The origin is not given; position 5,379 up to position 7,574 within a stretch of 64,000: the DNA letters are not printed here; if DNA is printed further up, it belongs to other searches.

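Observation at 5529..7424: ORFan with a Cdc14/PTEN-like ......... phosphatase P-loop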

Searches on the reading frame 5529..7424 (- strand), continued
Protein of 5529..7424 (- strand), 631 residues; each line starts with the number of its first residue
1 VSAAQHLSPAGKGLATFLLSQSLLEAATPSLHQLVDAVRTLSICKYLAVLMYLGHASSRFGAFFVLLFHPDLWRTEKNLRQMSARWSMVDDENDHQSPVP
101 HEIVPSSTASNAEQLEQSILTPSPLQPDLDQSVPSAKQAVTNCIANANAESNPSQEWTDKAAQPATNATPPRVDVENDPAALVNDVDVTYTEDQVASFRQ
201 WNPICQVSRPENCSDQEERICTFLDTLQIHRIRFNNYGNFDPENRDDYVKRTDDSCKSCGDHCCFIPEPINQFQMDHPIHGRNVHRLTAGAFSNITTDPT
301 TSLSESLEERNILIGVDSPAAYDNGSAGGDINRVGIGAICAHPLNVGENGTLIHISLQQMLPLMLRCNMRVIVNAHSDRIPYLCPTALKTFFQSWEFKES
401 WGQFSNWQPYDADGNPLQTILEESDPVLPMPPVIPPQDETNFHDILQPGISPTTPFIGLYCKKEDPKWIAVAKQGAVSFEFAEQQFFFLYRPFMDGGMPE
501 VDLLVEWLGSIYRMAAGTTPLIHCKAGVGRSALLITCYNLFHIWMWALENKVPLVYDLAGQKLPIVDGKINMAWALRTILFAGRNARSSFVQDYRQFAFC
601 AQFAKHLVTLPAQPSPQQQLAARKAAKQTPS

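Call 54: search_protein_families(library=pfam, proteins=[P0040, P0009, P0037, P0027, P0038], max_evalue=0.01)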
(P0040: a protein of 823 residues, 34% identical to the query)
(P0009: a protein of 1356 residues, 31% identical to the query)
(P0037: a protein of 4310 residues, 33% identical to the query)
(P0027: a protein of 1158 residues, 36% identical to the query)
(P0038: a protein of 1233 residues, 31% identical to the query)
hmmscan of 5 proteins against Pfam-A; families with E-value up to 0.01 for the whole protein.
P0040 (823 aa): 0 families

P0009 (1356 aa): 9 families
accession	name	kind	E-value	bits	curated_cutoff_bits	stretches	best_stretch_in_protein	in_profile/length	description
PF23952.1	LRR_EndoS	-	7.5e-09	36.3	27.9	1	457-562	27-109/116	Endo-beta-N-acetylglucosaminidase EndoS LRR domain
PF00102.32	Y_phosphatase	-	9.1e-08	32.5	20.9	1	1184-1279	90-193/234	Protein-tyrosine phosphatase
PF12799.13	LRR_4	-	4.3e-07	30.4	27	0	453-491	1-36/44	Leucine Rich repeats (2 copies)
PF23622.1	LRR_At1g61320_AtMIF1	-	5.6e-06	26.4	26.9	0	508-586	86-159/384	At1g61320/AtMIF1, LRR domain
PF22784.1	PTP-SAK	-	1.4e-05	25.6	27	1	1235-1275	69-107/153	Swiss Army Knife protein, DSP-PTPase phosphatase domain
PF22785.1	Tc-R-P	-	0.00028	21.8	27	0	1228-1276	54-100/106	Polymorphic toxin system, DSP-PTPase phosphatase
PF25019.1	LRR_R13L1-DRL21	-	0.00075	19.8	27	0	438-494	56-110/127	R13L1/DRL21 LRRs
PF25013.1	LRR_Zer-1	-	0.0014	19.2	27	0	564-620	5-62/137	Zer-1-like, Leucine-rich repeats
PF00782.25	DSPc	-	0.0078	16.5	33.5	0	1243-1275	63-93/133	Dual specificity phosphatase, catalytic domain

P0037 (4310 aa): 2 families
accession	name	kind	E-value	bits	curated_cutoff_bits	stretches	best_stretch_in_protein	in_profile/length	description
PF12340.13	DUF3638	-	3.5e-09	36.7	31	1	2092-2288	9-191/225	Protein of unknown function (DUF3638)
PF22785.1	Tc-R-P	-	0.00086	20.2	27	0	3856-3999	2-104/106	Polymorphic toxin system, DSP-PTPase phosphatase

P0027 (1158 aa): 0 families

P0038 (1233 aa): 6 families
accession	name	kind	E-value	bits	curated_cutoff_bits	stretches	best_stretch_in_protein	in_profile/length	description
PF23952.1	LRR_EndoS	-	8.2e-06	26.5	27.9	0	239-296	39-98/116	Endo-beta-N-acetylglucosaminidase EndoS LRR domain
PF13855.12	LRR_8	-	2.3e-05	24.5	27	0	562-612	3-58/61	Leucine rich repeat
PF12799.13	LRR_4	-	3.8e-05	24.2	27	0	562-593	3-35/44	Leucine Rich repeats (2 copies)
PF23622.1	LRR_At1g61320_AtMIF1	-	3.9e-05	23.7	26.9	0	1137-1207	94-162/384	At1g61320/AtMIF1, LRR domain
PF24758.1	LRR_At5g56370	-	0.0016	18.6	27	0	243-320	83-160/227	FBD-associated F-box protein At5g56370, LRR repeats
PF25019.1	LRR_R13L1-DRL21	-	0.0058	17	27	0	246-298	69-125/127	R13L1/DRL21 LRRs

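Call 64: find_encoding_contigs(protein=P0003, flank=10000, max_places=3)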
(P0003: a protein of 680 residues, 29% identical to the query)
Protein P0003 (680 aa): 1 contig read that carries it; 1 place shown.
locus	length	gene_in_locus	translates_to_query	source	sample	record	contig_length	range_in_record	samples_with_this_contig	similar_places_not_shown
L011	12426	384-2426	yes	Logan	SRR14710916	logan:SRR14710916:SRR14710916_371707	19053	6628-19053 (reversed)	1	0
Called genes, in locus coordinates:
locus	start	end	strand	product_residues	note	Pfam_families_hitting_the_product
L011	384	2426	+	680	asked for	PF00782:DSPc (weak)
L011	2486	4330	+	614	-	PF01807:Zn_ribbon_DnaG, PF08275:DNAG_N, PF13155:Toprim_2, PF13662:Toprim_4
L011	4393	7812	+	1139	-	-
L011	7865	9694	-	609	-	PF01336:tRNA_anti-codon, PF00152:tRNA-synt_2, PF02938:GAD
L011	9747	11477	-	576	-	PF05925:IpgD (weak)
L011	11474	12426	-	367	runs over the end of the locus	PF00535:Glycos_transf_2, PF10111:Glyco_tranf_2_2, PF13641:Glyco_tranf_2_3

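Call 65: find_encoding_contigs(protein=P0023, flank=10000, max_places=3)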
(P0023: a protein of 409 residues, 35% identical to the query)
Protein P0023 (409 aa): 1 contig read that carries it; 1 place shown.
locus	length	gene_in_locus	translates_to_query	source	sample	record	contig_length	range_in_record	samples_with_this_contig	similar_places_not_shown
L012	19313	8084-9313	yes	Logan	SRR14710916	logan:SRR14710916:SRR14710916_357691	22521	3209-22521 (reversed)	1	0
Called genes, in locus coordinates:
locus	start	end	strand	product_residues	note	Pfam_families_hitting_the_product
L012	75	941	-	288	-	PF00849:PseudoU_synth_2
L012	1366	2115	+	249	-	PF00106:adh_short, PF08659:KR, PF01370:Epimerase (faint), PF13561:adh_short_C2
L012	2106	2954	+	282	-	PF13177:DNA_pol3_delta2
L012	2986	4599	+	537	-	PF02874:ATP-synt_ab_N, PF00006:ATP-synt_ab, PF00306:ATP-synt_ab_C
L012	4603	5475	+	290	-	PF00231:ATP-synt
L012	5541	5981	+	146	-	PF05932:CesT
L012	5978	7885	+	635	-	PF03958:Secretin_N, PF00263:Secretin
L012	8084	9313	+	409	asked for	PF00102:Y_phosphatase (weak)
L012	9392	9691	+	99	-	-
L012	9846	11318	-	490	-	PF02934:GatB_N, PF02637:GatB_Yqey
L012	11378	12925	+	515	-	PF11074:DUF2779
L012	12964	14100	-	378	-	PF13624:SurA_N_3 (weak), PF09312:SurA_N (weak), PF13145:Rotamase_2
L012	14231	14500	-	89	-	PF01176:eIF-1a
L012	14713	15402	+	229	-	-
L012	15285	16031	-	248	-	PF14622:Ribonucleas_3_3, PF00636:Ribonuclease_3, PF22892:DSRM_MRPL44 (weak), PF00035:dsrm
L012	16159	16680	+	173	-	PF01227:GTP_cyclohydroI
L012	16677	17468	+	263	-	PF00809:Pterin_bind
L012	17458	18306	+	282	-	PF02152:FolB, PF01288:HPPK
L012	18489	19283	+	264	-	PF00793:DAHP_synth_1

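Call 66: search_protein_families(library=ncbifam, proteins=[L012:5541-5981:+, L012:5978-7885:+, L012:2986-4599:+, L012:9392-9691:+, L011:9747-11477:-, L011:4393-7812:+], max_evalue=0.01)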
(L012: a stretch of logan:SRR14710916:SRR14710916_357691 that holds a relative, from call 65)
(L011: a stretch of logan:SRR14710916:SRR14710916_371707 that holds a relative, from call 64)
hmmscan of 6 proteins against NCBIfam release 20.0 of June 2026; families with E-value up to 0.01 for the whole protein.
L012:5541-5981:+ (146 aa): 0 families

L012:5978-7885:+ (635 aa): 8 families
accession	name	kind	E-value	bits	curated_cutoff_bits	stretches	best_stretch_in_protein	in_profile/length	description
TIGR02516.1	type_III_yscC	equivalog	7.6e-102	341.2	238.45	2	295-566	193-462/463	type III secretion system outer membrane ring subunit SctC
NF011873.0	PRK15346.1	equivalog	7.1e-77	259.2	524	2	286-565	221-494/499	EscC/YscC/HrcC family type III secretion system outer membrane ring protein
TIGR02515.1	IV_pilus_PilQ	subfamily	1.8e-30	106.3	284.35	2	381-566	247-428/428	type IV pilus secretin PilQ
TIGR02517.1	type_II_gspD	equivalog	1.7e-21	76.4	351.35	1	267-566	301-591/600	type II secretion system secretin GspD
NF010083.0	PRK13568.1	equivalog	1.6e-15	56.8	554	1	298-565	149-417/419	DNA uptake porin HofQ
TIGR02519.1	pilus_MshL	equivalog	2.5e-13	49.7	250.2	1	338-565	37-290/290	pilus (MSHA type) biogenesis protein MshL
NF007851.2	PRK10560.1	exception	8.6e-11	41.3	598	1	294-566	137-410/412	DNA uptake porin HofQ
NF042912.1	Amuc_1098_fam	equivalog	2.5e-09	35.8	750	1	493-565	724-796/805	Amuc_1098 family type IV pilus outer membrane protein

L012:2986-4599:+ (537 aa): 35 families (the best 25 are shown)
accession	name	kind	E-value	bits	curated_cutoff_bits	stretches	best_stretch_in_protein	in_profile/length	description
TIGR00962.1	atpA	equivalog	4.4e-198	659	484.45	1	27-528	6-498/503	F0F1 ATP synthase subunit alpha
NF009884.0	PRK13343.1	equivalog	1.3e-187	624.5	554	1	27-526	9-497/507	F0F1 ATP synthase subunit alpha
TIGR03324.1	alt_F1F0_F1_al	exception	1.1e-159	532.3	750.5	1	28-514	8-483/497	alternate F1F0 ATPase, F1 subunit alpha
NF045863.1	glide_MMOB1660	exception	1.4e-120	403.7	600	1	51-479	3-423/515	MMOB1660 family gliding motility ATPase complex subunit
NF005523.0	PRK07165.1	equivalog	8.9e-93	311.7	414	1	50-462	6-407/509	ATP F0F1 synthase subunit alpha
NF045936.2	MSC_0619_alpha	exception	1.6e-85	287.7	520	1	87-458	41-399/505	MSC_0619 family F1-like ATPase alpha subunit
TIGR03496.1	FliI_clade1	equivalog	1.6e-46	159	619.1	1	49-433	1-371/414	flagellar protein export ATPase FliI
TIGR02546.1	III_secr_ATP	equivalog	1.2e-45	156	604.75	1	46-433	4-378/423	type III secretion system ATPase SctN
TIGR03498.1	FliI_clade3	equivalog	3.3e-42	144.6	587.45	1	49-433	1-374/418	flagellar protein export ATPase FliI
TIGR03497.1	FliI_clade2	equivalog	4.6e-41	141.1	629.8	1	49-432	1-368/413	flagellar protein export ATPase FliI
TIGR01026.1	fliI_yscN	subfamily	8.8e-41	140.1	379.5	1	44-432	20-394/440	FliI/YscN family ATPase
NF003235.0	PRK04196.1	subfamily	3e-40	138.3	349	1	51-402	9-355/462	V-type ATP synthase subunit B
NF006575.0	PRK09099.1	subfamily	3.2e-39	134.9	706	1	37-433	16-397/443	type III secretion system ATPase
NF005295.0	PRK06820.1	equivalog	1.7e-36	126.2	690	1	46-454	28-419/440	EscN/YscN/HrcN family type III secretion system ATPase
NF005391.0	PRK06936.1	equivalog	1.8e-36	125.9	657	1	44-452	20-416/439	type III secretion system ATPase SctN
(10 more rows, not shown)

L012:9392-9691:+ (99 aa): 0 families

L011:9747-11477:- (576 aa): 1 family
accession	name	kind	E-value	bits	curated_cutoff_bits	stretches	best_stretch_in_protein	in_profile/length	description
NF011905.0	PRK15378.1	equivalog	6.9e-11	41.4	615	1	447-545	438-531/565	type III secretion system effector inositol phosphate phosphatase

L011:4393-7812:+ (1139 aa): 0 families

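Call 67: search_protein_families(library=pfam, proteins=[L012:5541-5981:+, L012:5978-7885:+, L012:9392-9691:+, L011:9747-11477:-, L011:4393-7812:+], max_evalue=0.01)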
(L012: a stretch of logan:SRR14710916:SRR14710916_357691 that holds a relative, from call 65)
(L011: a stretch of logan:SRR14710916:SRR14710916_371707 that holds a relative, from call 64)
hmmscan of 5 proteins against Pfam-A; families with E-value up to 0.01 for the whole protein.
L012:5541-5981:+ (146 aa): 1 family
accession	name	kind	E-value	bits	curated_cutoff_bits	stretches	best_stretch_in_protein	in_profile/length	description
PF05932.18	CesT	-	4.8e-08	33.6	22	1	12-111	14-111/119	Tir chaperone protein (CesT) family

L012:5978-7885:+ (635 aa): 3 families
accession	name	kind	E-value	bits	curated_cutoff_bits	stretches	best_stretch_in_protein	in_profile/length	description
PF00263.26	Secretin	-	5.5e-27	94.9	27.5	1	402-566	1-169/169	Bacterial type II and III secretion system protein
PF03958.22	Secretin_N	-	1e-14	54.9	28.2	2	177-336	1-68/69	Bacterial type II/III secretion system short domain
PF21304.2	T3S_SPI-1_N0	-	0.00018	22.1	27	1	62-99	31-68/69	SPI-1 type 3 secretion system secretin, N0 domain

L012:9392-9691:+ (99 aa): 0 families

L011:9747-11477:- (576 aa): 1 family
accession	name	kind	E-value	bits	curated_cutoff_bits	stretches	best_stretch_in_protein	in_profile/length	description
PF05925.17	IpgD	-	4.7e-09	35.7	22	1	448-495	456-503/580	Enterobacterial virulence protein IpgD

L011:4393-7812:+ (1139 aa): 0 families
